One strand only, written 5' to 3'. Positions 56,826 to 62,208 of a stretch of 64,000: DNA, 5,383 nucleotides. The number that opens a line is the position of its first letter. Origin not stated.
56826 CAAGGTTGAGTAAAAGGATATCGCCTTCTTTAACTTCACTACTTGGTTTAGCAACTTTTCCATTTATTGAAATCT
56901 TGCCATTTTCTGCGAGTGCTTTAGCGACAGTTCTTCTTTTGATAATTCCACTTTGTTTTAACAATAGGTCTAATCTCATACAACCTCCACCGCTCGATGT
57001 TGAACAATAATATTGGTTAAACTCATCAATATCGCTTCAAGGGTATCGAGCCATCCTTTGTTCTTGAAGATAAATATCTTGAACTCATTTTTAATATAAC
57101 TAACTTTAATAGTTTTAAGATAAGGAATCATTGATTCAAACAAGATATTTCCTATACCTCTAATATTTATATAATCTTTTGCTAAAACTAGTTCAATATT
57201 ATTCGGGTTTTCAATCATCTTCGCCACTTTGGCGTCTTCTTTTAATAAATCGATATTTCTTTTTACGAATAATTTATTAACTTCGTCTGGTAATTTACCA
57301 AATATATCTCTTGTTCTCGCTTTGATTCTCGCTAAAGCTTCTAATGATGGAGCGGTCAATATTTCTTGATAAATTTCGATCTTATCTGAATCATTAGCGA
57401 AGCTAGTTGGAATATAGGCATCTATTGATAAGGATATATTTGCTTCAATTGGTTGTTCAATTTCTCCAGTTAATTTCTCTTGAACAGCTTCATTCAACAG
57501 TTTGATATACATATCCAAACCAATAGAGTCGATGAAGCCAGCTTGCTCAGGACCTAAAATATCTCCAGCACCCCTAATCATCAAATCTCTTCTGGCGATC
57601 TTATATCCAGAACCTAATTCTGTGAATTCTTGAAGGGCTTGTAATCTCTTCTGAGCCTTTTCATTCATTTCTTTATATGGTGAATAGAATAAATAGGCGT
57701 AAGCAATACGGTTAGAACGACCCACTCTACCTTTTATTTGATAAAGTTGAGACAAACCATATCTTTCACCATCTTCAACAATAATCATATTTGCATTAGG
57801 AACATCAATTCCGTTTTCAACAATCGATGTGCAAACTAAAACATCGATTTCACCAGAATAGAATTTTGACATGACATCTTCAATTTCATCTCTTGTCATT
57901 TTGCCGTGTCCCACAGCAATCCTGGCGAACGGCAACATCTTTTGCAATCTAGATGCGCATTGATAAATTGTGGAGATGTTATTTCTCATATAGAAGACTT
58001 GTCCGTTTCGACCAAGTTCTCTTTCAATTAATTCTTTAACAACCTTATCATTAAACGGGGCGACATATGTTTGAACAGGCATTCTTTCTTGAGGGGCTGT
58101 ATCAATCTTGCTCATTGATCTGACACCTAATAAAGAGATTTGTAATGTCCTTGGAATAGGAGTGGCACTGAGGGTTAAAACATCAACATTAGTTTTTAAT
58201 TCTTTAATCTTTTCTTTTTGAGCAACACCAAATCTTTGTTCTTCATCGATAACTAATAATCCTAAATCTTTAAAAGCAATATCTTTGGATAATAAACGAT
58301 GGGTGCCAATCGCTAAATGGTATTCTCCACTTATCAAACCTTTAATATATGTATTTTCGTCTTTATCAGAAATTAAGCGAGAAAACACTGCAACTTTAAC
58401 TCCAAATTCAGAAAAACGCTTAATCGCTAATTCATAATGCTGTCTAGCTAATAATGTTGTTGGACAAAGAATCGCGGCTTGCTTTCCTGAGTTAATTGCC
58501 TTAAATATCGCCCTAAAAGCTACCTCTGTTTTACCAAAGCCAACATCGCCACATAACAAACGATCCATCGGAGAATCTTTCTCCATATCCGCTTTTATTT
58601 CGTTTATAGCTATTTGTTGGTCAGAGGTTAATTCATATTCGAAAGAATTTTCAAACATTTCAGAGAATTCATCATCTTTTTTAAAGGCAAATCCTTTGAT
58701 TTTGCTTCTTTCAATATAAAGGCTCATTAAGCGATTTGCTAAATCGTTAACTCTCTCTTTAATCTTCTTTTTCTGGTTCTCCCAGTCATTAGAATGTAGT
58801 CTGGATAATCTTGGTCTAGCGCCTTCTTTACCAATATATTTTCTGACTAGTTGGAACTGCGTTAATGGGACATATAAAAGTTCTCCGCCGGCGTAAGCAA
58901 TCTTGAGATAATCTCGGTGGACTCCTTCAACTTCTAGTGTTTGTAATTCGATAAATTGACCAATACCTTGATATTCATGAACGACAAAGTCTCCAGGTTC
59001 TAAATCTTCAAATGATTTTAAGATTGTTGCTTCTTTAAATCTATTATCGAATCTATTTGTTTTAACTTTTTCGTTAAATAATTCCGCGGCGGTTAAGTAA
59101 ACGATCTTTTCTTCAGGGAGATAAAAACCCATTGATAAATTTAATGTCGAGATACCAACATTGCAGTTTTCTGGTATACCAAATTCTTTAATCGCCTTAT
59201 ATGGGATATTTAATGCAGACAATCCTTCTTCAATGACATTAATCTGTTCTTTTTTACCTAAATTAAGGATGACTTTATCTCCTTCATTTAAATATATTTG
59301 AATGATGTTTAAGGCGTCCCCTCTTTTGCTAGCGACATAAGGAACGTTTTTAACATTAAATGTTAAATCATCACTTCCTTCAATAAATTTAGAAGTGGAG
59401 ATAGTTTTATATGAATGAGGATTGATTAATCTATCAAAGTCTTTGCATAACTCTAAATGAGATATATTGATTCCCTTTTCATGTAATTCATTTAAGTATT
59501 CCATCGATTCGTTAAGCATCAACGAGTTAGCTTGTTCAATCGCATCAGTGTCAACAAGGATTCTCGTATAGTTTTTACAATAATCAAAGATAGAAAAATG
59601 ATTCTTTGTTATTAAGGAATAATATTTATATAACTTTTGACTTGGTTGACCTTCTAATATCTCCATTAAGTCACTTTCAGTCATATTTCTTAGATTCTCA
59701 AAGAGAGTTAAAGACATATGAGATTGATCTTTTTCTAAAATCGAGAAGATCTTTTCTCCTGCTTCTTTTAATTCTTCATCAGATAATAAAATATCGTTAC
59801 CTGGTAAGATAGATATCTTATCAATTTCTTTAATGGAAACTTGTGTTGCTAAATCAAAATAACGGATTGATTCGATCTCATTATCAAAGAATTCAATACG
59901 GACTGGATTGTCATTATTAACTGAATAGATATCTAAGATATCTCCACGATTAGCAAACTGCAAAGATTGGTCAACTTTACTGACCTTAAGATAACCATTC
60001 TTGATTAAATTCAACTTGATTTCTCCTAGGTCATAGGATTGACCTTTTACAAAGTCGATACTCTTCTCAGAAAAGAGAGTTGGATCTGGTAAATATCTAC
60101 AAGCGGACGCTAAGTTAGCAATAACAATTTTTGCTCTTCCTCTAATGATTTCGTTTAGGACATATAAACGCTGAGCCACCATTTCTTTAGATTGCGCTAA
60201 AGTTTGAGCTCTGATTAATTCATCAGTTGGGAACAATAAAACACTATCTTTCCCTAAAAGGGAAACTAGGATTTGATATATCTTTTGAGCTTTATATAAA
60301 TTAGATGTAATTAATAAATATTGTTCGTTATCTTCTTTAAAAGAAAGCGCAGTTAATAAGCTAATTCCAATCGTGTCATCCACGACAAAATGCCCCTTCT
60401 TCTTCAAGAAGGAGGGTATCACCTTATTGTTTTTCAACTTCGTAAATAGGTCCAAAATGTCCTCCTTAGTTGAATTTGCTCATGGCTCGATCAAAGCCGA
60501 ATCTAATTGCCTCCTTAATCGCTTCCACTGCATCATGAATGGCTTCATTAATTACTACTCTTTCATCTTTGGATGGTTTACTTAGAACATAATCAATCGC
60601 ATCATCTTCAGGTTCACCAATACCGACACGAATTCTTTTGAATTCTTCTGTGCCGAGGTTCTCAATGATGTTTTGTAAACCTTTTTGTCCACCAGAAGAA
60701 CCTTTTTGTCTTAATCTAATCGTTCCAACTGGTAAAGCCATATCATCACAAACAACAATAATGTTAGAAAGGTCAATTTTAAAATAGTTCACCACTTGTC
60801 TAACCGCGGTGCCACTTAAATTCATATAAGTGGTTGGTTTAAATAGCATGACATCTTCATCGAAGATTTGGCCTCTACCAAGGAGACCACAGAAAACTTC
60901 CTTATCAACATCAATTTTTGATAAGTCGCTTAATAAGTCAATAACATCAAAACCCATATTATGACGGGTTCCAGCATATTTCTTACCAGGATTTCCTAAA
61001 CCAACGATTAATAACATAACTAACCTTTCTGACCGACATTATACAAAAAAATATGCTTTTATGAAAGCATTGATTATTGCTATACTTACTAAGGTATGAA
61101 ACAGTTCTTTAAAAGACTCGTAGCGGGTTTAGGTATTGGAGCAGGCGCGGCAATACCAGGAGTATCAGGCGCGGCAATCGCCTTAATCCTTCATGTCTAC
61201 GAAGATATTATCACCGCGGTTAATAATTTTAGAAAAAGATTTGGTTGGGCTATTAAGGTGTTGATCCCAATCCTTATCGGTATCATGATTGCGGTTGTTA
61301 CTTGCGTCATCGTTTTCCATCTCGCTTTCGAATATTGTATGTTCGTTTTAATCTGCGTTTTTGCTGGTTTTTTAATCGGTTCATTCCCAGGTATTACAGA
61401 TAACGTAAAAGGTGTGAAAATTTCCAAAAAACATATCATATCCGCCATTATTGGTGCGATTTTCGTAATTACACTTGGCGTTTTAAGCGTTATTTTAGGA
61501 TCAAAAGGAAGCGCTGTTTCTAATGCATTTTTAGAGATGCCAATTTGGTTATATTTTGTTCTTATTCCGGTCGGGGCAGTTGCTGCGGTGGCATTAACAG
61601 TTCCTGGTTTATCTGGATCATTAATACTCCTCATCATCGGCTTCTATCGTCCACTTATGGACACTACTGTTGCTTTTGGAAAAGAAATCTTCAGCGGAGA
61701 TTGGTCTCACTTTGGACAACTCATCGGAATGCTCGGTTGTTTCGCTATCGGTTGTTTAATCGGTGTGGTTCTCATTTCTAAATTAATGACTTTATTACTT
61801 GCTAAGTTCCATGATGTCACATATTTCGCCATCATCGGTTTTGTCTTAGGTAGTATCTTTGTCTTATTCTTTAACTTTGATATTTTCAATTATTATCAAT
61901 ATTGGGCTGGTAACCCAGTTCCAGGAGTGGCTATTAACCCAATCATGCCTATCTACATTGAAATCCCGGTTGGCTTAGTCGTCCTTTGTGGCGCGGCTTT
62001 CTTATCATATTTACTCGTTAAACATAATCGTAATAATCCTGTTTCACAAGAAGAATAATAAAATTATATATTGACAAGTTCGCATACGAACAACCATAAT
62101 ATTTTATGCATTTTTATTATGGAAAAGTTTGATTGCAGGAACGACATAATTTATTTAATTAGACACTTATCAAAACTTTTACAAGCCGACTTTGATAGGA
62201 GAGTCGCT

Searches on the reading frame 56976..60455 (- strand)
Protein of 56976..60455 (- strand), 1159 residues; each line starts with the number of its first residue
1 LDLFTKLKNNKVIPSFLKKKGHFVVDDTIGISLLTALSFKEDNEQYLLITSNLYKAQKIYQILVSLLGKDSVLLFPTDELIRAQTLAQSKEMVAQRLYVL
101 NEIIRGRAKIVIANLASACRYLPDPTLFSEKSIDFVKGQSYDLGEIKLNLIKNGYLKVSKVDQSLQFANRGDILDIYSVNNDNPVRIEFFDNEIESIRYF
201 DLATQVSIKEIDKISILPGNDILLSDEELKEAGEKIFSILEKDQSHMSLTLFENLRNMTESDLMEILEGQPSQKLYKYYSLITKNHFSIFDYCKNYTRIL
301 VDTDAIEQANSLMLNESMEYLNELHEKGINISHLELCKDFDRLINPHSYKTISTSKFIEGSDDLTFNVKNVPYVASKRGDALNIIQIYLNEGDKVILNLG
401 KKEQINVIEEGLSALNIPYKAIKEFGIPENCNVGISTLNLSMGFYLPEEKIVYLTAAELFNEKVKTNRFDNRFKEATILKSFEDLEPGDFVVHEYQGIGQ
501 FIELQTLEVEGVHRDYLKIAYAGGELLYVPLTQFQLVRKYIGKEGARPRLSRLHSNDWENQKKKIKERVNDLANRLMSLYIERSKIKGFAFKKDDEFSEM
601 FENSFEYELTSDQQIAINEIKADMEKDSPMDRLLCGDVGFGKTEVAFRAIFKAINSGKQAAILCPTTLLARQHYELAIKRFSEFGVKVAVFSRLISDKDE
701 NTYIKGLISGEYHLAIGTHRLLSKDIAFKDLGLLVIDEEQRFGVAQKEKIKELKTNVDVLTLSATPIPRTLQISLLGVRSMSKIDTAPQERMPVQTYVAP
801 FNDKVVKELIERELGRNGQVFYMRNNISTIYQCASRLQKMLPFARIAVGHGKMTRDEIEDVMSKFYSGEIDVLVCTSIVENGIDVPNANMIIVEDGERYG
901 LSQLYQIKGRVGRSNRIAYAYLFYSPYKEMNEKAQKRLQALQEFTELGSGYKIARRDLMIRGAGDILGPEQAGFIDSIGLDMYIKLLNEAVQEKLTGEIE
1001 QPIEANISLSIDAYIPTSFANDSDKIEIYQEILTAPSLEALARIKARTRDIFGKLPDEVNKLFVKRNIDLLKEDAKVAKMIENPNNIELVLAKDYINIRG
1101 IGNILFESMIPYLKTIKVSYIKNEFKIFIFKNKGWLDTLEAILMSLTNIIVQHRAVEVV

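Call 66: search_protein_families(library=pfam, proteins=[window:56976-60455:-], max_evalue=0.00001)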
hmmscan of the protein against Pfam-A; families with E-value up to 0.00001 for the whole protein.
window:56976-60455:- (1159 aa): 6 families
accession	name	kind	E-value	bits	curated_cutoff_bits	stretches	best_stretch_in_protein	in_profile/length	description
PF00270.35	DEAD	-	5e-26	91.8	26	1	610-771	1-164/167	DEAD/DEAH box helicase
PF17757.6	UvrB_inter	-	6.1e-22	78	22.9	1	134-220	2-89/91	UvrB interaction domain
PF00271.37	Helicase_C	-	5.5e-21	75.3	23.5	1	806-914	6-109/110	Helicase conserved C-terminal domain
PF02559.22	CarD_TRCF_RID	-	8e-19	67.9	23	1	485-541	1-57/57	CarD-like/TRCF RID domain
PF03461.20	TRCF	-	2.5e-12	47.4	25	1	1009-1093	1-86/95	TRCF domain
PF04851.21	ResIII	-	1.4e-09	38.5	22.5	1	607-766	2-162/164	Type III restriction enzyme, res subunit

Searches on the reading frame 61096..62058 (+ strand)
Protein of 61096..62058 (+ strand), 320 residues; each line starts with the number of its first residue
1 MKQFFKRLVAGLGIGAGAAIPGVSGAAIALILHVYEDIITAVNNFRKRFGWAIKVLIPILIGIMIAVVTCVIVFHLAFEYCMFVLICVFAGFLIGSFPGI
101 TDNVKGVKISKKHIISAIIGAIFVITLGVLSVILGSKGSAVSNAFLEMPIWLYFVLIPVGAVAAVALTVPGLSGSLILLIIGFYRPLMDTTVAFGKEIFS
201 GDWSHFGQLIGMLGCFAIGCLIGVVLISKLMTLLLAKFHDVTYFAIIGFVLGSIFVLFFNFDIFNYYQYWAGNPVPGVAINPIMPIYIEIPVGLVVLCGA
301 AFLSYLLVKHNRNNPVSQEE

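Call 66: search_protein_families(library=pfam, proteins=[window:61096-62058:+], max_evalue=0.00001)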
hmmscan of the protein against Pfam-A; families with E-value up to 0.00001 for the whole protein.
window:61096-62058:+ (320 aa): 1 family
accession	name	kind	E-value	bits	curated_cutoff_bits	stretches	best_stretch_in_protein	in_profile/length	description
PF04018.18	VCA0040-like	-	1.4e-34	120.2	26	1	14-258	1-229/246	Undecaprenyl phosphate translocase-like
